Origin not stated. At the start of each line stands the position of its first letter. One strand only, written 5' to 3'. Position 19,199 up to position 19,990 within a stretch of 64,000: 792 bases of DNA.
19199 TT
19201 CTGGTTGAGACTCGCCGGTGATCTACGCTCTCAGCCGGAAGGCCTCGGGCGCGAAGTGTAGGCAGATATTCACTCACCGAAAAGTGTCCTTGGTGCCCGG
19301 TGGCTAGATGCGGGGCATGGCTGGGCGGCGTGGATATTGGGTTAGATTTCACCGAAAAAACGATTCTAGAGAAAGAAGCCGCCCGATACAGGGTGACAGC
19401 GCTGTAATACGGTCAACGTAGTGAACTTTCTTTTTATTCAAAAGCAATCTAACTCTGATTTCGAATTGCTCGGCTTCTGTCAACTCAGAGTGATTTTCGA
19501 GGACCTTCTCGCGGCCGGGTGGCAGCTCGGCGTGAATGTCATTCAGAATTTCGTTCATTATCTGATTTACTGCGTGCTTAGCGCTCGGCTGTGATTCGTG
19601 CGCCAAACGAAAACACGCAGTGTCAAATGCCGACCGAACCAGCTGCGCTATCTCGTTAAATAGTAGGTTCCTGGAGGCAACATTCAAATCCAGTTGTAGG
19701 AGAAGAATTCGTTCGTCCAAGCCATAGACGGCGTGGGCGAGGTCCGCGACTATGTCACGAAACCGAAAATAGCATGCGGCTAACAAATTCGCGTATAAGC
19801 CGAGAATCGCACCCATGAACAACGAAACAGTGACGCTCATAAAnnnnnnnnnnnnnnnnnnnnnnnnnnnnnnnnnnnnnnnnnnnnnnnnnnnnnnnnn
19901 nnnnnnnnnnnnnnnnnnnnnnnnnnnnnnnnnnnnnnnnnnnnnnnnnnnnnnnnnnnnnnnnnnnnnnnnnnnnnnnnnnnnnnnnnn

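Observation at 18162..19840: AT-rich two-gene orphan cassette next to a toxin-antitoxin module: candidate novel accessory or defence unit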

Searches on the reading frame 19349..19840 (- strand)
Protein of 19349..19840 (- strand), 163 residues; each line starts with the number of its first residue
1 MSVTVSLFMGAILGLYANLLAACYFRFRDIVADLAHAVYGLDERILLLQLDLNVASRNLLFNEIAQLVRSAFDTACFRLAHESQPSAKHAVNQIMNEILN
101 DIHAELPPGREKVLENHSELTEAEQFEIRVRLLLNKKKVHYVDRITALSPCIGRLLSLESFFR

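Call 3: search_protein_families(library=pfam, proteins=[window:19349-19840:-], max_evalue=1)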
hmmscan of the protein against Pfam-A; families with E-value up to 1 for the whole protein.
window:19349-19840:- (163 aa): 1 family
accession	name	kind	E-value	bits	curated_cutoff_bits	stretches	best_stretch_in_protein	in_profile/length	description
PF20452.3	Calmod_bind_C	-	0.062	13.9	24.2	1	59-96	14-50/62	Calmodulin binding protein C-terminal domain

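Call 4: search_protein_families(library=padloc, proteins=[window:19349-19840:-], max_evalue=1)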
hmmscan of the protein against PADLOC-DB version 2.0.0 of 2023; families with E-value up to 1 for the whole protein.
window:19349-19840:- (163 aa): 0 families

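Call 12: find_homologous_proteins(query=window:19349-19840:-, max_evalue=0.01)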
Query window:19349-19840:- (163 aa): 1 proteins with E <= 0.01 among 88 candidates.
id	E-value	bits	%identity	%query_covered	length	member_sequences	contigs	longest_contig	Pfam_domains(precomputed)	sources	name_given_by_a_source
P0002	3.1e-99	347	100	100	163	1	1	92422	-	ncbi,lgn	-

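Call 13: search_protein_families(library=phrogs, proteins=[window:19349-19840:-], max_evalue=1)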
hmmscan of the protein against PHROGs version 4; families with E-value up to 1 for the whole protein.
window:19349-19840:- (163 aa): 0 families

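Call 14: search_protein_families(library=ncbifam, proteins=[window:19349-19840:-], max_evalue=1)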
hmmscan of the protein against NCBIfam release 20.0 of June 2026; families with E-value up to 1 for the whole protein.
window:19349-19840:- (163 aa): 1 family
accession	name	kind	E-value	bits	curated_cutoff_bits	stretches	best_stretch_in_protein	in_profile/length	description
TIGR01837.1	PHA_granule_1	subfamily_domain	0.023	14.8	94.7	1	83-153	38-106/118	poly(hydroxyalkanoate) granule-associated protein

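Call 16: find_encoding_contigs(protein=P0002, flank=10000, max_places=6)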
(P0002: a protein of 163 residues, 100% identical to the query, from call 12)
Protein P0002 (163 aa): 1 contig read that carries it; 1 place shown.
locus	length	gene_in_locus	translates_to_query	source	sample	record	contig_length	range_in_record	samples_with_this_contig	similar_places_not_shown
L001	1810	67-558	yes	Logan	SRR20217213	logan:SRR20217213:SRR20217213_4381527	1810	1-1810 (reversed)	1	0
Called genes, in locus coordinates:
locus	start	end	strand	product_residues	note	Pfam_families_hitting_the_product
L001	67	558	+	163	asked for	-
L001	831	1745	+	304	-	-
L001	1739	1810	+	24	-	?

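Call 30: find_related_loci(query=window:19349-19840:-, collection=viral_contigs, flank=5000)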
Query window:19349-19840:- (163 aa) in viral_contigs; peptide patterns used: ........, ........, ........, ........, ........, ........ (x = any residue, [..] = any of these).
32 stretches matched a pattern, but none encodes a relative of the query by tblastn (E <= 1e-3).

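Call 32: search_solved_structures(query=window:19349-19840:-, max_evalue=10)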
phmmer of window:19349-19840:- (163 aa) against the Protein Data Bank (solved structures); distinct sequences matched with E-value up to 10: 2.
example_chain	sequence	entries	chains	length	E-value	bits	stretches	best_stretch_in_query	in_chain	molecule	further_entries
8j07_g5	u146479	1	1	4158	0.32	14.4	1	87-157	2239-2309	Dynein axonemal heavy chain 6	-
9d2f_T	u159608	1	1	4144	0.73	13.2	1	87-157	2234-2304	Dynein, axonemal, heavy chain 6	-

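Call 63: predict_structure(protein=window:19349-19840:-)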
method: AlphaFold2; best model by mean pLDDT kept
length: 163 residues; sequences in the alignment: 1
mean_pLDDT: 46.9   pTM: 0.33
mean pLDDT of the five models: 46.9, 46.1, 39.9, 39.5, 39.0
residues with pLDDT >= 90: 0; 70-90: 0; 50-70: 52; < 50: 111
segments of 3 or more residues with pLDDT < 50: 34-53, 55-64, 82-85, 87-92, 95-149, 155-163
pLDDT, mean of each block of 10 residues (from residue 1): 59 61 56 46 39 46 49 51 46 49 40 36 41 38 44 47 47
secondary structure, 60 per line:
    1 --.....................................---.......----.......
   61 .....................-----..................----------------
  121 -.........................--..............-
elements in order: H3-39 H43-49 H54-81 H87-104 H122-146 H149-162

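Call 72: search_dna_similar(query=window:19349-19840:-, collection=phages, mode=protein, max_evalue=0.01, max_rows=5)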
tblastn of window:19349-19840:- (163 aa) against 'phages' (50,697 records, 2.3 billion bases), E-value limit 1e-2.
No match.

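Call 73: search_dna_similar(query=window:19349-19840:-, collection=plasmids, mode=protein, max_evalue=0.01, max_rows=5)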
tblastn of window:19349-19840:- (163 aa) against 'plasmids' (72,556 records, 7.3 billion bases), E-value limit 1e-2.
No match.

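Call 92: fold_search(model_id=the predicted structure, library=pdb)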
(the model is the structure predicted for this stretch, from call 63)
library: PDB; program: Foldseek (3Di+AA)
matches with E <= 10: 196; with E <= 0.001: 0
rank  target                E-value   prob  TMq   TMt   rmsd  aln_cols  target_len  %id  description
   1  4u5a_D                7.2e-01  0.14  0.26  0.24  16.1       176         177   20  Sporozoite Protein for Cell Traversal (released 2014-12-24)
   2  8omv_B                1.0e+00  0.08  0.22  0.06  31.8       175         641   16  Crystal structure of the constitutively active S117E/S181E mutant of human IKK2 (released 2024-04-10)
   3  4u5a_C                1.0e+00  0.08  0.19  0.18  20.3       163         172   16  Sporozoite Protein for Cell Traversal (released 2014-12-24)
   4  4u5a_A                1.1e+00  0.12  0.26  0.24  15.8       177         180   20  Sporozoite Protein for Cell Traversal (released 2014-12-24)
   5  9fq7_40               1.2e+00  0.08  0.22  0.18  15.8       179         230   14  Perkinsus marinus Respiratory supercomplex CII2CIII2CIV2 in c1 sate (released 2025-07-02)
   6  4xng_B                1.4e+00  0.07  0.18  0.21  19.1       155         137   18  Central Domain of Mycoplasma Genitalium Terminal Organelle protein MG491 (released 2016-03-30)
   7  4xng_C                1.5e+00  0.07  0.18  0.20  19.1       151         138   18  Central Domain of Mycoplasma Genitalium Terminal Organelle protein MG491 (released 2016-03-30)
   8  6ixg_A                1.6e+00  0.06  0.20  0.16  26.8       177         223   12  Crystal structure of native apo SH3BP5 (P41) (released 2019-03-20)
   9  6ixf_A                1.7e+00  0.06  0.20  0.15  26.1       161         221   16  Crystal structure of SeMet apo SH3BP5 (P41) (released 2019-03-20)
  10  8i21_A                1.9e+00  0.07  0.20  0.15  26.3       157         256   16  Cryo-EM structure of 6-subunit Smc5/6 arm region (released 2024-06-26)
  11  6y07_MODEL_1_A        2.1e+00  0.09  0.23  0.24  15.0       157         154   12  Designing a Granulopoietic Protein by Topological Rescaffolding 1: Sohair (released 2020-03-18)
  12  7sgz_C                2.2e+00  0.13  0.21  0.12  13.0       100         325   13  Structure of the yeast Rad24-RFC loader bound to DNA and the closed 9-1-1 clamp (released 2022-03-23)
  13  8drj_A                2.5e+00  0.08  0.21  0.28  12.0       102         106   14  Apo B2 dimer (H60/H100/H104) formed in the presence of Cu(II) (released 2022-10-12)
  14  3eo2                  2.6e+00  0.04  0.19  0.17  16.4       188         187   15  Crystal structure of the RhoGEF domain of human neuroepithelial cell-transforming gene 1 protein (released 2008-10-07)
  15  5f5p_A                2.8e+00  0.10  0.30  0.28  11.7       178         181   12  Molecular Basis for Shroom2 Recognition by Rock1 (released 2016-10-19)
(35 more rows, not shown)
